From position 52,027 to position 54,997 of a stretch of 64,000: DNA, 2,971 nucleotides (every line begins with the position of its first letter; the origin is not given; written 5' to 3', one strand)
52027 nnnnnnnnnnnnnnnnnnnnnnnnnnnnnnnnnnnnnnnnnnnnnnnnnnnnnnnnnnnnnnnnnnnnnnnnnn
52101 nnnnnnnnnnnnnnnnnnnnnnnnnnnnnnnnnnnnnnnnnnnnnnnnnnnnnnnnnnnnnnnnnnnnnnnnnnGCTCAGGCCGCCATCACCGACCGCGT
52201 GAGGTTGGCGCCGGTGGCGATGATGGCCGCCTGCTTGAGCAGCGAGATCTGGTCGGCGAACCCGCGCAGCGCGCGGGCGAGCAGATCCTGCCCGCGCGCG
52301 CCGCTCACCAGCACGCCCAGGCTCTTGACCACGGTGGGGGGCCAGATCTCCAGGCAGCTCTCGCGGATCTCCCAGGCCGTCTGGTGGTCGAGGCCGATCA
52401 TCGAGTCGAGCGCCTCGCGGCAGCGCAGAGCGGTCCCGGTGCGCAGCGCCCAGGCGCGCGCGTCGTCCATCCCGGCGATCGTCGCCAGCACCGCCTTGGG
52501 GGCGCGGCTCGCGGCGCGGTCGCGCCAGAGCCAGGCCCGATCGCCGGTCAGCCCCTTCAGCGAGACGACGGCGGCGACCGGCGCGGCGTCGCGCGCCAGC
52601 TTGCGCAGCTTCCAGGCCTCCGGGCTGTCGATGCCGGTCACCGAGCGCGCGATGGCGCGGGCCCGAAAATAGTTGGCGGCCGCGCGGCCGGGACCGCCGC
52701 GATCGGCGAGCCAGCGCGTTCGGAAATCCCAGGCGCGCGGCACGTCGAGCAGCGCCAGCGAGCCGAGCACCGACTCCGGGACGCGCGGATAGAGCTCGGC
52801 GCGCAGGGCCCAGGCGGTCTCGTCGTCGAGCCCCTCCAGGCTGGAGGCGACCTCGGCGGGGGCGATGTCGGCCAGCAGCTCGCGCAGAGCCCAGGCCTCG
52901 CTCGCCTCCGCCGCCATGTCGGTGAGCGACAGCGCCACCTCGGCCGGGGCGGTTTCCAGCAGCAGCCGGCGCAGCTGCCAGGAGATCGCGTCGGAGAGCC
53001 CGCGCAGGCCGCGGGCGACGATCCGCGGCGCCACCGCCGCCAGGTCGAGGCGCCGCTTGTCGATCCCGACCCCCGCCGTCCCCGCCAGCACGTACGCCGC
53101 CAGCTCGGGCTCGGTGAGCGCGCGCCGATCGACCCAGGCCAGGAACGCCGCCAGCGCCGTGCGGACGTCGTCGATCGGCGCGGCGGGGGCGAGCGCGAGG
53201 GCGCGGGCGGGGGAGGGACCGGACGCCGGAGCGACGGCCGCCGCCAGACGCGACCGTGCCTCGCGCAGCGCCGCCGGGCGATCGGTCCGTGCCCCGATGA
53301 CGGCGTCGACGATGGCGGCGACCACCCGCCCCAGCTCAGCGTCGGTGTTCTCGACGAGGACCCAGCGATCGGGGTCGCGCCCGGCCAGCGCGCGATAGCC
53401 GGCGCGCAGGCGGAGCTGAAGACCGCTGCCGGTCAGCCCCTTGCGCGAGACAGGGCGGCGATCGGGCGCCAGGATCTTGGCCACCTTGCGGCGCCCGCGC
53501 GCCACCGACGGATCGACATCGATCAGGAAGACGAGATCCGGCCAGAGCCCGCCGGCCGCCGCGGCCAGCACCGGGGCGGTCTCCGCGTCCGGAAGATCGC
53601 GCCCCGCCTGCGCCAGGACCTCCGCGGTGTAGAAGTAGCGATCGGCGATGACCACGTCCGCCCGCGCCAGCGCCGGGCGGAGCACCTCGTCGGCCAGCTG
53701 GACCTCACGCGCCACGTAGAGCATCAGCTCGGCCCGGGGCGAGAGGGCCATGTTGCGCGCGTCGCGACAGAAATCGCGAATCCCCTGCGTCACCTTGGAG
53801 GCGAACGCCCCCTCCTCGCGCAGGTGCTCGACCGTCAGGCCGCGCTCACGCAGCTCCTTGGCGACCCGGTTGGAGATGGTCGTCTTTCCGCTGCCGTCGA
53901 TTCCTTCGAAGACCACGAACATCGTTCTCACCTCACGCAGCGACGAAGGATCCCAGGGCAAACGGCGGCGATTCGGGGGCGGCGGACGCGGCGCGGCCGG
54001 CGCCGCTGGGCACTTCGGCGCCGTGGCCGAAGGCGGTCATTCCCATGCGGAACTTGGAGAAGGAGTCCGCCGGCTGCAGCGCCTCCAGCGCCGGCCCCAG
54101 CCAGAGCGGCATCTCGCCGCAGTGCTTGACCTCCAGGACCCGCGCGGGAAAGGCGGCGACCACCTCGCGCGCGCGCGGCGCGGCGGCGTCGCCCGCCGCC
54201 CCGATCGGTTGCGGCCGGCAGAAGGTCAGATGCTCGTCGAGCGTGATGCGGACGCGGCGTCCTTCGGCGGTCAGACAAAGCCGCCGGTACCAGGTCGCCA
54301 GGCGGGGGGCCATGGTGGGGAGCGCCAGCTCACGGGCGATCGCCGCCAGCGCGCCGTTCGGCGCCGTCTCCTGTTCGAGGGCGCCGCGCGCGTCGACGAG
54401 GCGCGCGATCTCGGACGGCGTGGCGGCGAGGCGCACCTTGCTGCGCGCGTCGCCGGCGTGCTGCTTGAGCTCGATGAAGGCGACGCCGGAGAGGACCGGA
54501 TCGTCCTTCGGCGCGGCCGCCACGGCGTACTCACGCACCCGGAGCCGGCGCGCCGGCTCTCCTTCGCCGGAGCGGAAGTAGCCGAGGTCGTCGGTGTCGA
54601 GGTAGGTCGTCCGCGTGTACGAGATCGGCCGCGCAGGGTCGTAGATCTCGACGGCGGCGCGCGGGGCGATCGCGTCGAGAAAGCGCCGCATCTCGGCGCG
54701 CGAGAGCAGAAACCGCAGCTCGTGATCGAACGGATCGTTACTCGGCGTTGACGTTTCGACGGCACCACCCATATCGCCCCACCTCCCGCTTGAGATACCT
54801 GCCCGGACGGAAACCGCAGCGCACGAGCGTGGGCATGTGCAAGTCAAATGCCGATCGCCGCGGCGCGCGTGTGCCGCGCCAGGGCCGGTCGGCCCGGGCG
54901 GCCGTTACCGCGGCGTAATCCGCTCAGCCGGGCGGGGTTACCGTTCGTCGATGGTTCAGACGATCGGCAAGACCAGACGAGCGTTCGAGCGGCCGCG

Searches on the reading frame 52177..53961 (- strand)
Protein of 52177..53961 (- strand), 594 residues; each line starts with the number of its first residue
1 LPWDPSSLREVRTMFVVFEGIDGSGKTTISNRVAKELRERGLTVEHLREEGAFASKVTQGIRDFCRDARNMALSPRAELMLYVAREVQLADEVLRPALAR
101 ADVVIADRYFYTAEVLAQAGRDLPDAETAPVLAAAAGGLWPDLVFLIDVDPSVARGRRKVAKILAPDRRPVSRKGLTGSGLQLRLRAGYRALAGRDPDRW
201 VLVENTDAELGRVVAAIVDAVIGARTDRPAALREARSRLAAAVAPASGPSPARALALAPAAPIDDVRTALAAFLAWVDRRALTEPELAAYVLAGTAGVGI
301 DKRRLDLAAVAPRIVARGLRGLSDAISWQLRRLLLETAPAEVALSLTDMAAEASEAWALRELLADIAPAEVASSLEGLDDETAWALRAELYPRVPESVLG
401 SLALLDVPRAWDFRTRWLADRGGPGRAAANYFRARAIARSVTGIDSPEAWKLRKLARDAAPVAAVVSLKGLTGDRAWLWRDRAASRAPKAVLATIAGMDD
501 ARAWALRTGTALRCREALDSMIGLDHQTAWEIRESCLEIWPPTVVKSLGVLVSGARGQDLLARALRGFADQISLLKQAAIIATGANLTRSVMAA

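Call 30: search_protein_families(library=pfam, proteins=[window:52177-53961:-])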
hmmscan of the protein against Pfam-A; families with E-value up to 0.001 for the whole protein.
window:52177-53961:- (594 aa): 1 family
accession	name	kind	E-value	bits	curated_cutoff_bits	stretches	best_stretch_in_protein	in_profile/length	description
PF02223.23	Thymidylate_kin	-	2.6e-20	73.3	27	1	18-157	1-134/185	Thymidylate kinase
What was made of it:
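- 51488..54847 (-): Intact genes downstream of the left recD: VTC, thymidylate-kinase-like and DUF4956. They follow recD in the same order as in relatives. Pfam hits (call 30).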

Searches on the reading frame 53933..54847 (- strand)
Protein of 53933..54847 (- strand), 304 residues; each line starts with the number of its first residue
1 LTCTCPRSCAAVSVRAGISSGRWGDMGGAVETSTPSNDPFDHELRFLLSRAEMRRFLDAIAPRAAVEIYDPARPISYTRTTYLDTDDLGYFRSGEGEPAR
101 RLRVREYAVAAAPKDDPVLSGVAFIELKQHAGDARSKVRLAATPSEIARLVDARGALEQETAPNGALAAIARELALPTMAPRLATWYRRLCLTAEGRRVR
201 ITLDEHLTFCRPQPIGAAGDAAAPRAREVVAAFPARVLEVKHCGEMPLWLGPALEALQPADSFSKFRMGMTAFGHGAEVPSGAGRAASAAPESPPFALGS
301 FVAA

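Call 30: search_protein_families(library=pfam, proteins=[window:53933-54847:-])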
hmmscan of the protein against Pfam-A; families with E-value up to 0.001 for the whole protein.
window:53933-54847:- (304 aa): 1 family
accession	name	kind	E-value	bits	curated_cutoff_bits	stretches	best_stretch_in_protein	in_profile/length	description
PF09359.15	VTC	-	3.5e-21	76.3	23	1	42-272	3-233/235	VTC domain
